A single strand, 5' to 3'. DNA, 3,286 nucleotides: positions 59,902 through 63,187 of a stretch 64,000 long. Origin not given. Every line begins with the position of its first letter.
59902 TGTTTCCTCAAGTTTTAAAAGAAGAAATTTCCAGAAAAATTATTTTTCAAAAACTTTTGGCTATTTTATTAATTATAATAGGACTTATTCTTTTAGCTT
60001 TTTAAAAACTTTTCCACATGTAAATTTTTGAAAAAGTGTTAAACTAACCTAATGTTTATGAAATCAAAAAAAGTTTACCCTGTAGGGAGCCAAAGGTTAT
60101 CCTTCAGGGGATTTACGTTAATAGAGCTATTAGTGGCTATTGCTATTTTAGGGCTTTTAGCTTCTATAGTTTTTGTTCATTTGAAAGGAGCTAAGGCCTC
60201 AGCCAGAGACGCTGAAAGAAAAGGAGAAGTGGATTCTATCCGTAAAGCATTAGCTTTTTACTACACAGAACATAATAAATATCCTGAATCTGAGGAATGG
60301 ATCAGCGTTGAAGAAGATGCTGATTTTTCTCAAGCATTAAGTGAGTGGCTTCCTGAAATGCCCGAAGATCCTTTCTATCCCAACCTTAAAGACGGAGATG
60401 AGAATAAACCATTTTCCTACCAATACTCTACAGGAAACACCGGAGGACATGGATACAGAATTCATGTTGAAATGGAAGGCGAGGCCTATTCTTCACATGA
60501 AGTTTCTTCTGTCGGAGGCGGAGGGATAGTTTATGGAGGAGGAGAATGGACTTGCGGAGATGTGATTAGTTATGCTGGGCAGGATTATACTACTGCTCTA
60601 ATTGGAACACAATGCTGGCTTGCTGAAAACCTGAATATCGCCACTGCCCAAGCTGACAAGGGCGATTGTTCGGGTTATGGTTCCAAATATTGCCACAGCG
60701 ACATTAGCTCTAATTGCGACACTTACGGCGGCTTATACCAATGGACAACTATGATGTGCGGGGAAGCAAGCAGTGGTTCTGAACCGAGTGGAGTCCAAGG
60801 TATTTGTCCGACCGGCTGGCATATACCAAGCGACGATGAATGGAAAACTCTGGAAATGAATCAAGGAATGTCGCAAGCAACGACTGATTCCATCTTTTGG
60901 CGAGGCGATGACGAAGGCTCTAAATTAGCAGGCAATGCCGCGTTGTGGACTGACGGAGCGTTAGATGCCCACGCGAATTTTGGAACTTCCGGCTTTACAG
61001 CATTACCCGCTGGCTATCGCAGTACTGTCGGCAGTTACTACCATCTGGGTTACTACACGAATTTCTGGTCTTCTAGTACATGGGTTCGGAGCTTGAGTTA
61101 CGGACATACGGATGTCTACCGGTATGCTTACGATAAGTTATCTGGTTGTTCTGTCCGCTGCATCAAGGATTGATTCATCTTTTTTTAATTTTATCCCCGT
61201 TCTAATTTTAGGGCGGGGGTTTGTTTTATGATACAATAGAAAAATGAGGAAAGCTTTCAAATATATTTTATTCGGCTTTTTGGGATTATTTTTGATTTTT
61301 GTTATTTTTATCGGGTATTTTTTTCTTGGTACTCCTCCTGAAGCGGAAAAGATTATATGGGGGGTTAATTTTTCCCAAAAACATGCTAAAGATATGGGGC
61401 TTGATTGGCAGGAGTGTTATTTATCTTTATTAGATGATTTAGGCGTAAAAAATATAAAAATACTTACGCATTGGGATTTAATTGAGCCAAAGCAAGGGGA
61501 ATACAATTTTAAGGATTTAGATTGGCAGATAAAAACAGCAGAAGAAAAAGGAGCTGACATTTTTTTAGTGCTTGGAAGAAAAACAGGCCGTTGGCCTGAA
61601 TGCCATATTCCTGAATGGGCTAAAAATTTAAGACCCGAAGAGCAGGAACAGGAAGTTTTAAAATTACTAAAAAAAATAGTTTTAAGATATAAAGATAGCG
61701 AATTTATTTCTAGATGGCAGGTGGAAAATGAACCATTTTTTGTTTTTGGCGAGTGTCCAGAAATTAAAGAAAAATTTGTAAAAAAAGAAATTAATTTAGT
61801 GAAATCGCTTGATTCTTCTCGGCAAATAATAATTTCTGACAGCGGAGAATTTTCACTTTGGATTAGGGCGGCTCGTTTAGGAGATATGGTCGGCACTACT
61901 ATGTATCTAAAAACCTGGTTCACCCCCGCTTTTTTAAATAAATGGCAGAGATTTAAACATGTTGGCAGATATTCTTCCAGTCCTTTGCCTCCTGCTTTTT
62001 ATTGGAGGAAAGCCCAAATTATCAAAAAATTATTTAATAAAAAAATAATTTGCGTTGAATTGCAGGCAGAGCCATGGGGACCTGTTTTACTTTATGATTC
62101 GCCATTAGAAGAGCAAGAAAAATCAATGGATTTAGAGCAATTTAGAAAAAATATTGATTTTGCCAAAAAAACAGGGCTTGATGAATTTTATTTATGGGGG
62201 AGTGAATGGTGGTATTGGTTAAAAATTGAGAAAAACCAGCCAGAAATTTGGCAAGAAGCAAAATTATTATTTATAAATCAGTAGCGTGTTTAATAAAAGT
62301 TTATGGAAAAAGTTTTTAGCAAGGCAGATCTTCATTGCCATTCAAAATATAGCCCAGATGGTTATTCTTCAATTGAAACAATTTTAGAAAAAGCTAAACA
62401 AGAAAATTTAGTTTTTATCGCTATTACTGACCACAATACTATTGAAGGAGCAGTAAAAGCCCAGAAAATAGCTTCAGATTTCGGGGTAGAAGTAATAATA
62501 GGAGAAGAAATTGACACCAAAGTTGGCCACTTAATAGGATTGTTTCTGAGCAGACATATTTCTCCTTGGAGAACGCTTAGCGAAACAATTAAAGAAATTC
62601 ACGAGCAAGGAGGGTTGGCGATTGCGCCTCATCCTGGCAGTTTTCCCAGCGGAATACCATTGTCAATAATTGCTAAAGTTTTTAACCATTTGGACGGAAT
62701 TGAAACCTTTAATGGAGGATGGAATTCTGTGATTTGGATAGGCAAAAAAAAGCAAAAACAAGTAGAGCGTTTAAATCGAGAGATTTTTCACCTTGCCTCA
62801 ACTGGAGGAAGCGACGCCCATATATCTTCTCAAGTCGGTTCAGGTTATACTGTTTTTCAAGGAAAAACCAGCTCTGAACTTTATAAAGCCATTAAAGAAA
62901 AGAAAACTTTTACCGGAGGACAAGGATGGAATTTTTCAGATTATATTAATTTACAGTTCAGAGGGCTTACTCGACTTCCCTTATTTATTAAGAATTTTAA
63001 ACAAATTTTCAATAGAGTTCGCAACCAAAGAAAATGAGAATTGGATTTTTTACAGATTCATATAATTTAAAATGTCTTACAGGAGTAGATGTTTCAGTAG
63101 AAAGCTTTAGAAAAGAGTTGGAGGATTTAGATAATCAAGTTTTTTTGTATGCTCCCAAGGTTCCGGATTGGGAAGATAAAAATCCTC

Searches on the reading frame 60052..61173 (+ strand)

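Call 53: search_protein_families(library=pfam, proteins=[window:60052-61173:+], max_evalue=0.001)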
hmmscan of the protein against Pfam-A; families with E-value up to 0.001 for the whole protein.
window:60052-61173:+ (373 aa): 2 families
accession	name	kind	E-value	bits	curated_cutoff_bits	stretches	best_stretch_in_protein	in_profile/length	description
PF09603.15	Fib_succ_major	-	2.8e-34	119.4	33.9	1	184-372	3-187/187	Fibrobacter succinogenes major domain (Fib_succ_major)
PF07963.17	N_methyl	-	3.7e-08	33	21.2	1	18-41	4-27/27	Prokaryotic N-terminal methylation motif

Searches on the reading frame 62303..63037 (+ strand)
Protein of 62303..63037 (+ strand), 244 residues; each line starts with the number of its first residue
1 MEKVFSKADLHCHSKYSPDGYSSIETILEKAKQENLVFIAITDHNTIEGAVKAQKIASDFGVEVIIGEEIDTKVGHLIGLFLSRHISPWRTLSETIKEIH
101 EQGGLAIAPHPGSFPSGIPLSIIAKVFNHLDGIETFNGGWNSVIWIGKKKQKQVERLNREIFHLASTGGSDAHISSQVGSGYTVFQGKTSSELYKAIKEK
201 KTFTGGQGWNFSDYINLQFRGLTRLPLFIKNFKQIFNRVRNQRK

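Call 70: find_encoding_contigs(protein=window:62303-63037:+, flank=10000, max_places=2)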
Protein window:62303-63037:+ (244 aa): 4 contigs read that carry it; 2 places shown.
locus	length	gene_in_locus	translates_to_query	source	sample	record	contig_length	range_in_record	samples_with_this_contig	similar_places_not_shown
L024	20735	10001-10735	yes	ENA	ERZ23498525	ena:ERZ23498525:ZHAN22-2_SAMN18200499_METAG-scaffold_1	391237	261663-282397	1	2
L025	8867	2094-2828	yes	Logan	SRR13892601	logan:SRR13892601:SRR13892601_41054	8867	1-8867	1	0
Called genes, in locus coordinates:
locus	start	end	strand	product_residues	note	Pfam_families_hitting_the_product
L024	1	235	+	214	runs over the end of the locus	PF02661:Fic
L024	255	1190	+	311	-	PF00091:Tubulin, PF12327:FtsZ_C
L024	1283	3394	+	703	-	PF03477:ATP-cone, PF13597:NRDD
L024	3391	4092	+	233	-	PF13353:Fer4_12, PF04055:Radical_SAM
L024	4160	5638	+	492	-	PF13567:DUF4131, PF03772:Competence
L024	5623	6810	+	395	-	PF00232:Glyco_hydro_1, PF02449:Glyco_hydro_42 (weak), PF00232:Glyco_hydro_1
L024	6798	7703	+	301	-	-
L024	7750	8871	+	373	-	PF07963:N_methyl, PF09603:Fib_succ_major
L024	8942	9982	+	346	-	PF02449:Glyco_hydro_42 (faint)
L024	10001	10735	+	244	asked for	PF02811:PHP, PF13263:PHP_C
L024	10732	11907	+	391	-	PF13439:Glyco_transf_4, PF13579:Glyco_trans_4_4, PF00534:Glycos_transf_1, PF13692:Glyco_trans_1_4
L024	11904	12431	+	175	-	-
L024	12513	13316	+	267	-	PF07963:N_methyl, PF13385:Laminin_G_3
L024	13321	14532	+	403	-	PF00089:Trypsin, PF10459:Peptidase_S46 (faint), PF13365:Trypsin_2, PF13180:PDZ_2, PF17820:PDZ_6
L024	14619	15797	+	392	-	PF00890:FAD_binding_2 (faint), PF01266:DAO (faint), PF01494:FAD_binding_3 (faint), PF01946:Thi4 (weak), PF03486:HI0933_like (weak), PF07992:Pyr_redox_2 (weak), PF12831:FAD_oxidored (weak), PF22578:GGR_cat, +3 more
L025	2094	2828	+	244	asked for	PF02811:PHP, PF13263:PHP_C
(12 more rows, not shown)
